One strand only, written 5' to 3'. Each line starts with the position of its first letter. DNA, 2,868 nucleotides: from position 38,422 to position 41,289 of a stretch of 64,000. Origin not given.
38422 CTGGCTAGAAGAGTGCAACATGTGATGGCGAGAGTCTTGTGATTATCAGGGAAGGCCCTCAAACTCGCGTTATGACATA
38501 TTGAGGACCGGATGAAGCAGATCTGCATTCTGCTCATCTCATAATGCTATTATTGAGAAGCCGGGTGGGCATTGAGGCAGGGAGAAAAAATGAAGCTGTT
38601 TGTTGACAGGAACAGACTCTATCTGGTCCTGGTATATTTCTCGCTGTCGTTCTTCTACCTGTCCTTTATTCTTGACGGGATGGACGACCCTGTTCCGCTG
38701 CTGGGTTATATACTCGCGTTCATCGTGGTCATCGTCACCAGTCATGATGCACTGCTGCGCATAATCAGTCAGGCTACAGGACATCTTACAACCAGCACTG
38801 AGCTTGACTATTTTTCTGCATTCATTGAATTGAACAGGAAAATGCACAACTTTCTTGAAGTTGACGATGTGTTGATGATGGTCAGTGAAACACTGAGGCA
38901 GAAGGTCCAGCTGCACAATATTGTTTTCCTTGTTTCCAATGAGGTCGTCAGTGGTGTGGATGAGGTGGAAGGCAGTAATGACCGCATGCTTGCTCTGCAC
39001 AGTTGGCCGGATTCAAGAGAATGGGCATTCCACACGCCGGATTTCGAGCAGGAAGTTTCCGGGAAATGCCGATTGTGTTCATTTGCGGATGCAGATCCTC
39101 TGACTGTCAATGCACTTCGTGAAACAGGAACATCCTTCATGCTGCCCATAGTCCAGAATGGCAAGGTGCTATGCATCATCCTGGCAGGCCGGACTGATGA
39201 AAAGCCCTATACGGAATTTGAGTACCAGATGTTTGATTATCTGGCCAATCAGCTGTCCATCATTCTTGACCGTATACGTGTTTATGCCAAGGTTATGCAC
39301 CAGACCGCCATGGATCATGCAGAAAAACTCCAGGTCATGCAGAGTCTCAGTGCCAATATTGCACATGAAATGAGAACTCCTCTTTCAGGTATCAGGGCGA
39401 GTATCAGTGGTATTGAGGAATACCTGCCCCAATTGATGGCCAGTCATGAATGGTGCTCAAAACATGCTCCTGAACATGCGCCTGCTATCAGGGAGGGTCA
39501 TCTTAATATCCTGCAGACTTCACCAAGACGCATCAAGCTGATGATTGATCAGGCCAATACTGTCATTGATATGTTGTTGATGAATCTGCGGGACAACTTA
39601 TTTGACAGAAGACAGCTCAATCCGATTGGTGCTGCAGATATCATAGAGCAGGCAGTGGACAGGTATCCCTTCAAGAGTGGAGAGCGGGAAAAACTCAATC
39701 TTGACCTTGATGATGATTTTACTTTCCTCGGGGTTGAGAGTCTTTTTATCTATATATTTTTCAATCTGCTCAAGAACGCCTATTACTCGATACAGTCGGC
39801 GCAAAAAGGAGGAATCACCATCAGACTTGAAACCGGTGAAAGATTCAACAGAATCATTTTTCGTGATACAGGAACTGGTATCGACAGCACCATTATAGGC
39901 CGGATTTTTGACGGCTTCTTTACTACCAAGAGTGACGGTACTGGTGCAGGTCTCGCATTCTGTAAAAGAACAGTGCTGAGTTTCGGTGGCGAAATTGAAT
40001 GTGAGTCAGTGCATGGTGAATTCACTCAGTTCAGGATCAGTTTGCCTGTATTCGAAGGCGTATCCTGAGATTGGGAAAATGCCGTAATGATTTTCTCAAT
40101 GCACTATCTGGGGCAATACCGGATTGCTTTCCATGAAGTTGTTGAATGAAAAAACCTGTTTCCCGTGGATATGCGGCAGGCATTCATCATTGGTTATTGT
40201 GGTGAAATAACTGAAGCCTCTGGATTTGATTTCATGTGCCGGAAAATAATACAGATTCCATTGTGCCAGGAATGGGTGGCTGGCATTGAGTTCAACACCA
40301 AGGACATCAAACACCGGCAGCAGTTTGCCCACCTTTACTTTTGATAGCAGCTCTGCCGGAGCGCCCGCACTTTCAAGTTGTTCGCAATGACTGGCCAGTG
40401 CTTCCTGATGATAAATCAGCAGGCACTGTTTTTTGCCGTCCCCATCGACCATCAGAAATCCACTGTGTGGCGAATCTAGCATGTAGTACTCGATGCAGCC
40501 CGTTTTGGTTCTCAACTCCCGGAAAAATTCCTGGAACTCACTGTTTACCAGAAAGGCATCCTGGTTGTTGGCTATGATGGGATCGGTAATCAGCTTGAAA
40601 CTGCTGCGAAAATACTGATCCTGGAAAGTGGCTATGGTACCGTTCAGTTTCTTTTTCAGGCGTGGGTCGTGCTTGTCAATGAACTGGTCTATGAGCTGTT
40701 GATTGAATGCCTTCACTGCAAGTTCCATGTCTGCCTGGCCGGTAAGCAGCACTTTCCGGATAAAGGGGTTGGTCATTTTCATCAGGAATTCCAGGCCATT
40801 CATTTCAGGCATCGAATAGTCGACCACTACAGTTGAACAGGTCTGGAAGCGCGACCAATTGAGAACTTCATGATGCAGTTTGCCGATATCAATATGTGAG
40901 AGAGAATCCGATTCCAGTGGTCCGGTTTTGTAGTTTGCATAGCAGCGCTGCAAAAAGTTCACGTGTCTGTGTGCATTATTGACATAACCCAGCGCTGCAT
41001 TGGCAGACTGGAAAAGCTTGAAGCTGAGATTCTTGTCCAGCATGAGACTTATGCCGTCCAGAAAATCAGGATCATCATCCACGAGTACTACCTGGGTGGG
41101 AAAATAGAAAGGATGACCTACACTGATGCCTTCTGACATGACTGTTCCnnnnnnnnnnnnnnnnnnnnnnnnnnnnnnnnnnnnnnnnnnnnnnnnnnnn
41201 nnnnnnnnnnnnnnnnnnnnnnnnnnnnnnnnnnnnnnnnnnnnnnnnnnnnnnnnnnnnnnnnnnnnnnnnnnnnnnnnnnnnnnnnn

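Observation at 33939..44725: Signalling island with no DNA-binding output: GNAT-like enzyme, two GAF kinases, three receiver proteins and a pseudo-cyclase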

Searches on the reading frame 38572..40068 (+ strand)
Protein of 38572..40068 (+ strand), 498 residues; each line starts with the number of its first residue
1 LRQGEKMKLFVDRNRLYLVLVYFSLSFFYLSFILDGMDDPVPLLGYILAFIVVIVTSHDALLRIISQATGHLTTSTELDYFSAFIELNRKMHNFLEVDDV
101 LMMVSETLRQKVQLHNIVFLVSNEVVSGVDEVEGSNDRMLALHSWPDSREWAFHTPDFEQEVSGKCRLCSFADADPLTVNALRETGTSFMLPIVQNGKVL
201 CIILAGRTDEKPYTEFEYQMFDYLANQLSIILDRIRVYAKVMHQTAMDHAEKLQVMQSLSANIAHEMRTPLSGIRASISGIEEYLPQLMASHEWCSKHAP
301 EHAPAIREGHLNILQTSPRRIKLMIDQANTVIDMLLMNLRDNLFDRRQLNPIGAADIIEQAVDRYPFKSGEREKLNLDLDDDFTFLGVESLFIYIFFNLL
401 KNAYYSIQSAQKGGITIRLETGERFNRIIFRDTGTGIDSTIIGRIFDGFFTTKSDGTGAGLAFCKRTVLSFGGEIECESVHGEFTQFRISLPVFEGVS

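Call 5: search_protein_families(library=pfam, proteins=[window:38572-40068:+], max_evalue=0.01)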
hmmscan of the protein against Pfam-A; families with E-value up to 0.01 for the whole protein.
window:38572-40068:+ (498 aa): 4 families
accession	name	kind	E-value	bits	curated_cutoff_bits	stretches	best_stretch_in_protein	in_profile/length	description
PF02518.31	HATPase_c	-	3.8e-17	63.2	26.4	1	389-493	3-109/111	Histidine kinase-, DNA gyrase B-, and HSP90-like ATPase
PF00512.31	HisKA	-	1.5e-06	28.6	26.9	1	257-287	3-31/66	His Kinase A (phospho-acceptor) domain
PF14501.12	HATPase_c_5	-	0.00017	21.9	22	1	393-486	7-97/102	GHKL domain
PF13185.12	GAF_2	-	0.0066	17.1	28.6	0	186-233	89-136/136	GAF domain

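Call 6: search_protein_families(library=ncbifam, proteins=[window:38572-40068:+], max_evalue=0.01)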
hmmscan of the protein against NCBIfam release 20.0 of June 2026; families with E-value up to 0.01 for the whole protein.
window:38572-40068:+ (498 aa): 69 families (the best 25 are shown)
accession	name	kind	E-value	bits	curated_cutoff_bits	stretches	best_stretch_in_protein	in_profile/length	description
NF041945.1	LuxN_Vibrio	equivalog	6e-42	143.7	1550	1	244-493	450-681/839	quorum-sensing autoinducer 1 sensor kinase/phosphatase LuxN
NF008468.0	PRK11360.1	equivalog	1.8e-28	99.3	646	2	325-495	441-610/616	two-component system sensor histidine kinase AtoS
NF007688.0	PRK10364.1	equivalog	2.7e-24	85.7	479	2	395-493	355-451/460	two-component system sensor histidine kinase ZraS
NF053867.1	SprKinKinDBac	equivalog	2.9e-23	82.1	775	1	396-494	402-498/500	sporulation kinase KinD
NF046044.1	PnpS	equivalog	4.2e-21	75.4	400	1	252-492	165-390/390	two-component system histidine kinase PnpS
NF038348.1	T2SS_HK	subfamily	8.4e-20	70.7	450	1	394-493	474-573/574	histidine kinase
NF052574.1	HisKinEspCMyxo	equivalog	1.6e-19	69.6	1200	1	248-493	409-637/785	serine histidine kinase EspC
TIGR02966.1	phoR_proteo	equivalog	2.2e-19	69.7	334.2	1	242-490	99-332/333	phosphate regulon sensor histidine kinase PhoR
NF052573.1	HisKinEspAMyxo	equivalog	4.1e-19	68.1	1400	1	242-493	370-611/755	serine histidine kinase EspA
TIGR02916.1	PEP_his_kin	equivalog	7.8e-18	64.4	300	1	325-492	517-679/679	XrtA/PEP-CTERM system histidine kinase PrsK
NF041735.1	hist_kin_RppB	equivalog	1.2e-17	63.8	400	1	229-492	188-438/438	two-component system sensor histidine kinase RppB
NF008298.1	PRK11086.1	subfamily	2.7e-17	62.4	520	1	392-493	424-525/529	DcuS/MalK family sensor histidine kinase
NF047497.1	HK_LIC_12097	equivalog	3.3e-17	62.3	500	1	364-493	238-366/367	LIC_12097 family sensor histidine kinase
NF033092.0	HK_WalK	equivalog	5.8e-17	61.5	725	1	257-493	373-594/594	cell wall metabolism sensor histidine kinase WalK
NF010411.0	PRK13837.1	equivalog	1.2e-16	60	647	1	424-495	606-677/828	two-component system VirA-like sensor kinase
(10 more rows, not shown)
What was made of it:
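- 38590..40068 (+): E: 2TM - GAF sensor joined to an LqsS/LuxN-type kinase core, 492 aa. The NCBIfam LuxN core hit is E 6e-42 (call 6).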

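Call 67: search_protein_families(library=pfam, alignment_id=A5, max_evalue=0.1)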
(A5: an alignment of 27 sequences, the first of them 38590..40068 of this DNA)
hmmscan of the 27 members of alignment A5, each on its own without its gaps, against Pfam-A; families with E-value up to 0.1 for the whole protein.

A. member 1, window:38590-40068:+ (492 aa): 7 families
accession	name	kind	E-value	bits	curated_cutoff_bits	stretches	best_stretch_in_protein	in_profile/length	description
PF02518.31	HATPase_c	-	3.7e-17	63.2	26.4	1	383-487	3-109/111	Histidine kinase-, DNA gyrase B-, and HSP90-like ATPase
PF00512.31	HisKA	-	1.4e-06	28.7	26.9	1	251-281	3-31/66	His Kinase A (phospho-acceptor) domain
PF14501.12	HATPase_c_5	-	0.00016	21.9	22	1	387-480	7-97/102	GHKL domain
PF13185.12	GAF_2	-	0.0064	17.1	28.6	1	180-227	89-136/136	GAF domain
PF13610.12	DDE_Tnp_IS240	-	0.043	14.4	27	0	187-250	24-88/139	DDE domain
PF13492.12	GAF_3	-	0.084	13.7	27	0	175-228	71-129/129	GAF domain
PF16702.10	DUF5063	-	0.084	13.7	27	0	201-259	59-115/167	Domain of unknown function (DUF5063)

B. families by the number of members that match (of 27 scanned): 19 families
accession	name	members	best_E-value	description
PF02518.31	HATPase_c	27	2.9e-20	Histidine kinase-, DNA gyrase B-, and HSP90-like ATPase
PF00512.31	HisKA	27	8.8e-08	His Kinase A (phospho-acceptor) domain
PF14501.12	HATPase_c_5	16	5.8e-05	GHKL domain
PF13185.12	GAF_2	13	5.2e-05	GAF domain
PF01590.32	GAF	10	6.3e-05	GAF domain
PF13492.12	GAF_3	7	2.1e-05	GAF domain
PF11849.14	DUF3369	2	0.0046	Domain of unknown function (DUF3369)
PF13610.12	DDE_Tnp_IS240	2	0.017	DDE domain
PF19934.4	DUF6397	1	0.021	Family of unknown function (DUF6397)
PF21972.1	Arc1p_N_like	1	0.032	Nuclear-export cofactor Arc1p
PF19945.4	DUF6407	1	0.051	Family of unknown function (DUF6407)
PF24124.1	YphA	1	0.058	YphA-like integral membrane protein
PF21411.2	Rap1_C_Sp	1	0.059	S. pombe DNA-binding protein Rap1, C-terminal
PF22484.2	DUF6986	1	0.062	Domain of unknown function (DUF6986)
PF12282.15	GAF_PdtaS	1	0.063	Histidine kinase PdtaS, GAF domain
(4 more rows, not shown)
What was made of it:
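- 38590..40068 (+): GAF models hit the orthologues (call 67).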

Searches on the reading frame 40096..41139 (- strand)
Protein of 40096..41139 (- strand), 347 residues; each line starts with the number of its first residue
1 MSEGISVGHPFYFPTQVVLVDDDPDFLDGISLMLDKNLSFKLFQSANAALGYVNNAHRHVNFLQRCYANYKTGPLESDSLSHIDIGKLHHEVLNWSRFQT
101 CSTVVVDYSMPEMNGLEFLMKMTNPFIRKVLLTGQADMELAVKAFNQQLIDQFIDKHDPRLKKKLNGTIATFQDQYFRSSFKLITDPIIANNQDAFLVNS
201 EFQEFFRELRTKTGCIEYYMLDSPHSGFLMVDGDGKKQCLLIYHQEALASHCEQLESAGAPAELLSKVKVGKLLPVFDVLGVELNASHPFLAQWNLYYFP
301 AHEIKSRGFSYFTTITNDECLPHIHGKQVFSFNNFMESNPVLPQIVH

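Call 5: search_protein_families(library=pfam, proteins=[window:40096-41139:-], max_evalue=0.01)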
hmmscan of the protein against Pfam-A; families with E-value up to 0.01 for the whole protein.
window:40096-41139:- (347 aa): 1 family
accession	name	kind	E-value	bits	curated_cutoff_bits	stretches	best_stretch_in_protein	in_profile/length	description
PF00072.30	Response_reg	-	3.9e-11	43.5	30.2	1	89-157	31-100/111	Response regulator receiver domain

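Call 6: search_protein_families(library=ncbifam, proteins=[window:40096-41139:-], max_evalue=0.01)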
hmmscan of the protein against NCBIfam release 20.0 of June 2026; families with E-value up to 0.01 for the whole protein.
window:40096-41139:- (347 aa): 12 families
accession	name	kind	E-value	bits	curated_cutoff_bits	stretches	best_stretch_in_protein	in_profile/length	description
NF053512.1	nitric_RR_NosR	exception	1.9e-12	47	400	1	99-156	41-100/422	response regulator c-di-GMP phosphodiesterase, NosR family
NF006900.1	PRK09390.1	equivalog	1e-09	38.3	255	1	99-170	47-121/203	response regulator FixJ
NF008677.0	PRK11697.1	equivalog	0.00015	21.2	246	1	103-168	50-115/238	two-component system response regulator BtsR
NF008176.1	PRK10923.1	equivalog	0.00017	20.3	620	1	90-154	37-103/469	nitrogen regulation protein NR(I)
NF047793.1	ResRegPgtA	equivalog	0.00021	20.2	650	0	102-156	51-106/414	two-component system response regulator PgtA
TIGR01818.1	ntrC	equivalog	0.00033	19.6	558.6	1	90-148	32-92/463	nitrogen regulation protein NR(I)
NF008469.0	PRK11361.1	equivalog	0.00084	18.1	714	1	97-158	45-108/461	acetoacetate metabolism transcriptional regulator AtoC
NF050064.1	BlResRespRegCbrR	equivalog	0.0018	17.3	600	1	102-218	170-288/415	bile resistance response regulator CbrR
NF045991.1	RespRegCtrARhodob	equivalog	0.0026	17.5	350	0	83-156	27-101/224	response regulator transcription factor CtrA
NF011896.0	PRK15369.1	equivalog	0.005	16.5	242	0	91-147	40-98/211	two component system response regulator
NF049963.1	RespRegFlgRCampy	domain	0.0053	15.7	750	1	102-149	46-92/429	fla regulon two-component system response regulator FlgR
NF052445.1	RespRegMctR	equivalog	0.0058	16.1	300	0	89-132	36-81/205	two-component system response regulator MctR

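Call 7: search_solved_structures(query=window:40096-41139:-, max_evalue=0.01, show_alignments=2)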
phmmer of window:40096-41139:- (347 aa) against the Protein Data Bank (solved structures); distinct sequences matched with E-value up to 0.01: 8.
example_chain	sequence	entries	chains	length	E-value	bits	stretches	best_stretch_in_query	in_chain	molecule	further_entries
6sy9_A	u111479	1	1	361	5.3e-45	157.5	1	11-338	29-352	Response regulator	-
6oap_A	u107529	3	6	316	0.00013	24.8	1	95-172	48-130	Dual sensor histidine kinase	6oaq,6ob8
2rjn_A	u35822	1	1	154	0.0017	21.1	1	101-156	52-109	Response regulator receiver:Metal-dependent phosphohydrolase, HD subdomain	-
1d5w_A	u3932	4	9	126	0.0019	20.9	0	103-156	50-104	TRANSCRIPTIONAL REGULATORY PROTEIN FIXJ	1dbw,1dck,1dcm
3kcn_A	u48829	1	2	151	0.0028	20.4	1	100-158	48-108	Adenylate cyclase homolog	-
9qih_A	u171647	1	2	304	0.0028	20.3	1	91-172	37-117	SenB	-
2jk1_A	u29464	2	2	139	0.0041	19.8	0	102-156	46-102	HYDROGENASE TRANSCRIPTIONAL REGULATORY PROTEIN HUPR1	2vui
1dc7_A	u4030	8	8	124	0.0062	19.2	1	91-152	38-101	NITROGEN REGULATION PROTEIN | NITROGEN REGULATION PROTEIN NR(I) | NTRC RECEIVER DOMAIN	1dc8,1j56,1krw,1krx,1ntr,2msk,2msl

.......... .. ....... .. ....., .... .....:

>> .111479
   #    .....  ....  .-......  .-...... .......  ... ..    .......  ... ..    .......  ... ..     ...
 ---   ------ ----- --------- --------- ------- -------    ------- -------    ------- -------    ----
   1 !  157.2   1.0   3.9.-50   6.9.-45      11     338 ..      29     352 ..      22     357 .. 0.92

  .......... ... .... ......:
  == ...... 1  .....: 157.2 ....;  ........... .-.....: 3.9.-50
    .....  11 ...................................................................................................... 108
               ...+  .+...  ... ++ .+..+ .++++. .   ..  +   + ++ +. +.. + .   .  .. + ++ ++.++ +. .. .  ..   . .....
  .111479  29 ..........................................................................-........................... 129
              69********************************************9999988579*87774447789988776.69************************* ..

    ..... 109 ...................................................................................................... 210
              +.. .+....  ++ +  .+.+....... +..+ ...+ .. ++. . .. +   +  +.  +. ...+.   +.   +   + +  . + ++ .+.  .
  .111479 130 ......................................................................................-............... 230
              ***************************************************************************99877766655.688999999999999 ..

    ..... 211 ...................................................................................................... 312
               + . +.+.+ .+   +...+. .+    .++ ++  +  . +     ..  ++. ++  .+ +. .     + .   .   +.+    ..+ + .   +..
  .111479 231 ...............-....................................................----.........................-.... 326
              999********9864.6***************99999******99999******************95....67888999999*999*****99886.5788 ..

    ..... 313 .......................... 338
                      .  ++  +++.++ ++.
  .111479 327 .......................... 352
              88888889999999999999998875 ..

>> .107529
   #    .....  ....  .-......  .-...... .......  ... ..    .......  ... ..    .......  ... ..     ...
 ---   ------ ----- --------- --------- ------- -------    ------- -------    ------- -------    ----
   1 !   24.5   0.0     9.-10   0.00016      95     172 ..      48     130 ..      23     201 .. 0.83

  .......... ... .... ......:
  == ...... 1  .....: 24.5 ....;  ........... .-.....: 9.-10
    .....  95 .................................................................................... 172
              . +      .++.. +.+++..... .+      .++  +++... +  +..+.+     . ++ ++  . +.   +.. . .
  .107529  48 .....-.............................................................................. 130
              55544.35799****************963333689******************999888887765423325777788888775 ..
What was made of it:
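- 40096..41139 (-): H: LqsR-family response regulator (REC plus an LqsR-type degenerate GGDEF-like domain), 347 aa. PDB 6sy9, E 5e-45, query residues 11-338 against chain residues 29-352 (call 7).
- On LqsR family response regulators (protein H): 6sy9, E 5.3e-45, covering residues 11-338 of 347 (call 7).
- Checked: H, 40096-41139 (-): matches the LqsR structure 6sy9 over its full length, E 5e-45 (call 7).
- H matches LqsR at full length (call 7).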

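Call 33: search_dna_similar(query=window:40096-41139:-, collection=plasmids, mode=protein, max_rows=15)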
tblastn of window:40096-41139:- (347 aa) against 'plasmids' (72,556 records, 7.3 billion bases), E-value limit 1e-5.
Records with a match: 22; places in all: 22; records where one place covers at least 80% of the query: 4.
Best place of each record, by identity: <60% 22.
By first word of the organism name: Legionella 10; Burkholderia 5; Polaromonas 3; Rhodanobacter 2; Massilia 1; Dyella 1.
By predicted mobility (MOB-suite, as given by PLSDB): non-mobilizable 11; conjugative 11.
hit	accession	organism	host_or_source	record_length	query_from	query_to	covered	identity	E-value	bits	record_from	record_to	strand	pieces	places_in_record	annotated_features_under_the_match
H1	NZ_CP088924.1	Rhodanobacter thiooxydans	soil,well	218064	10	337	95%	28.4%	3e-25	114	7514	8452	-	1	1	hypothetical protein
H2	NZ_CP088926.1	Rhodanobacter denitrificans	soil,well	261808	10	337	95%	27.9%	4e-21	102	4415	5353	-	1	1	hypothetical protein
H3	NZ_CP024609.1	Massilia violaceinigra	cell culture,Tianshan glacier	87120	34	311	80%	27.9%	2e-28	123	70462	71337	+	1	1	response regulator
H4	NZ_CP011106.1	Legionella pneumophila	Homo sapiens,sputum sample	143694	77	336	75%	28.7%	5e-22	104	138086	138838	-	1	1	response regulator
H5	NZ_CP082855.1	Legionella anisa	-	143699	77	336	75%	28.7%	5e-22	104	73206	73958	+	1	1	response regulator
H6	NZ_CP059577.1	Legionella sp. PC997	Biofilm - potable water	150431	77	336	75%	28.7%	5e-22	104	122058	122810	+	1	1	response regulator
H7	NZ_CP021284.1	Legionella pneumophila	Homo sapiens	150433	77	336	75%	28.7%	5e-22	104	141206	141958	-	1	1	response regulator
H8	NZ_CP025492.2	Legionella sainthelensi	Homo sapiens,Clinical ...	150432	77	336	75%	28.7%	5e-22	104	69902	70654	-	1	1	response regulator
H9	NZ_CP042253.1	Legionella longbeachae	Homo sapiens,lung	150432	77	336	75%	28.7%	5e-22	104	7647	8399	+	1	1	response regulator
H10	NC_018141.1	Legionella pneumophila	-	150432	77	336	75%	28.7%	5e-22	104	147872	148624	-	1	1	response regulator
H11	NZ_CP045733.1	Legionella sp. MW5194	Water,water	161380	11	268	73%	28.9%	1e-14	106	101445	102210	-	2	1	hypothetical protein (x2)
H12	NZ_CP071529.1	Legionella lytica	Acanthamoeba castellanii,bacterial ...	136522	11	304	85%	24.8%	9e-18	92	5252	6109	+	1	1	response regulator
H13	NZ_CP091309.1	Burkholderia pyrrocinia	-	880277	88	277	55%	33.5%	9e-23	107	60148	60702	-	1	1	response regulator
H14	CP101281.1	Burkholderia sp. FXe9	bacteria,soil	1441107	96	277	52%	32.4%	4e-22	104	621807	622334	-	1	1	response regulator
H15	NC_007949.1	Polaromonas sp. JS666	-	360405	97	274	51%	32.4%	2e-17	91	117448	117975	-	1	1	response regulator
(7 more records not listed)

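Call 34: get_annotated_region(hit=H15, flank=5000)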
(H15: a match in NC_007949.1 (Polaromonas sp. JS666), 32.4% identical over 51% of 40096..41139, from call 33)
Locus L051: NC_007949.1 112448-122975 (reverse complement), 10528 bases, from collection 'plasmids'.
description: Polaromonas sp. JS666 plasmid 1, complete sequence
organism: Polaromonas sp. JS666 (NCBI taxid 296591)
taxonomy: Bacteria; Pseudomonadota; Betaproteobacteria; Burkholderiales; Comamonadaceae; Polaromonas; Polaromonas sp. JS666
host: -; source: -; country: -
typing (MOB-suite, as given by PLSDB): conjugative; replicon rep_cluster_944; relaxase MOBH,MOBP; mating-pair formation MPF_T
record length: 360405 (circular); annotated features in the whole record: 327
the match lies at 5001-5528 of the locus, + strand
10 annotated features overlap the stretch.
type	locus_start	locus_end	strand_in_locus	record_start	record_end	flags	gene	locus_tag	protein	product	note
CDS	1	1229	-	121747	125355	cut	brxC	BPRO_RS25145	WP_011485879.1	BREX system P-loop protein BrxC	-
CDS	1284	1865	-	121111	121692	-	-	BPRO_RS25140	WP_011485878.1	DUF1788 domain-containing protein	-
CDS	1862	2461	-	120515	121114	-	-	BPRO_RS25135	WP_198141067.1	DUF1819 family protein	-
CDS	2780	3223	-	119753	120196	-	-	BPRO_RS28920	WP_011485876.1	helix-turn-helix transcriptional regulator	-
CDS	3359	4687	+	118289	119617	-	-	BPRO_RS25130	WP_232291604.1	HAMP domain-containing sensor histidine kinase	GO:0007165 - signal transduction [Evidence IEA]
CDS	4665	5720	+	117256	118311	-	-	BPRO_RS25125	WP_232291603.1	response regulator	-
CDS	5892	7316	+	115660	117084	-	-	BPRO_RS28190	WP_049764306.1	hypothetical protein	-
CDS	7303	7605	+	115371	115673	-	-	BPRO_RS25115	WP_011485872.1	hypothetical protein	-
CDS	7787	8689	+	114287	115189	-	-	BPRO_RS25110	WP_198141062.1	DUF3800 domain-containing protein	-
CDS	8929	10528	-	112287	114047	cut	-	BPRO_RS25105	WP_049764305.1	DUF4942 domain-containing protein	-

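Call 35: get_annotated_region(hit=H1, flank=6000)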
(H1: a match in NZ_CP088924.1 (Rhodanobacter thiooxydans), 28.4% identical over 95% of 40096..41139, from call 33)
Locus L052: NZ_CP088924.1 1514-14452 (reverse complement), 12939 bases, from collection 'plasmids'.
description: Rhodanobacter thiooxydans strain FW510-R12 plasmid unnamed, complete sequence
organism: Rhodanobacter thiooxydans (NCBI taxid 416169)
taxonomy: Bacteria; Pseudomonadota; Gammaproteobacteria; Lysobacterales; Rhodanobacteraceae; Rhodanobacter; Rhodanobacter thiooxydans
host: -; source: soil,well; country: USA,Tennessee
typing (MOB-suite, as given by PLSDB): non-mobilizable
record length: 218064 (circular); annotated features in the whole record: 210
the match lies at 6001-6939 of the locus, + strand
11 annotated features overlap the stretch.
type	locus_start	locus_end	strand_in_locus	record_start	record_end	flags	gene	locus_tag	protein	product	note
CDS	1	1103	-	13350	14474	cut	-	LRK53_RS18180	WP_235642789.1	WGR domain-containing protein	-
CDS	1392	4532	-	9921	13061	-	-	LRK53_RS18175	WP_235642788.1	DEAD/DEAH box helicase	-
CDS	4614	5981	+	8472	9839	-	-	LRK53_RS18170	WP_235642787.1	HAMP domain-containing sensor histidine kinase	GO:0007165 - signal transduction [Evidence IEA]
CDS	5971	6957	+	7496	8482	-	-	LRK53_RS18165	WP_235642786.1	hypothetical protein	-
CDS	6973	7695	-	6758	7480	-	-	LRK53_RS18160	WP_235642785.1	thermonuclease family protein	-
CDS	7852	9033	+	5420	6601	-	-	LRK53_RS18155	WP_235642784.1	hypothetical protein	-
CDS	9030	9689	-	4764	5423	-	-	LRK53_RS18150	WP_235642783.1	DUF6694 family lipoprotein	-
CDS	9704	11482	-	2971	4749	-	-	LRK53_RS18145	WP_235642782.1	DHHA1 domain-containing protein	-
CDS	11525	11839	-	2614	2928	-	-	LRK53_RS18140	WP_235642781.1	HU family DNA-binding protein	GO:0030261 - chromosome condensation [Evidence IEA]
CDS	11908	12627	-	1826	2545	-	-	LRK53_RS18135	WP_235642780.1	hypothetical protein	-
CDS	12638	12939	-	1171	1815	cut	-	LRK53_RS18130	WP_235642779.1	lytic transglycosylase domain-containing protein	-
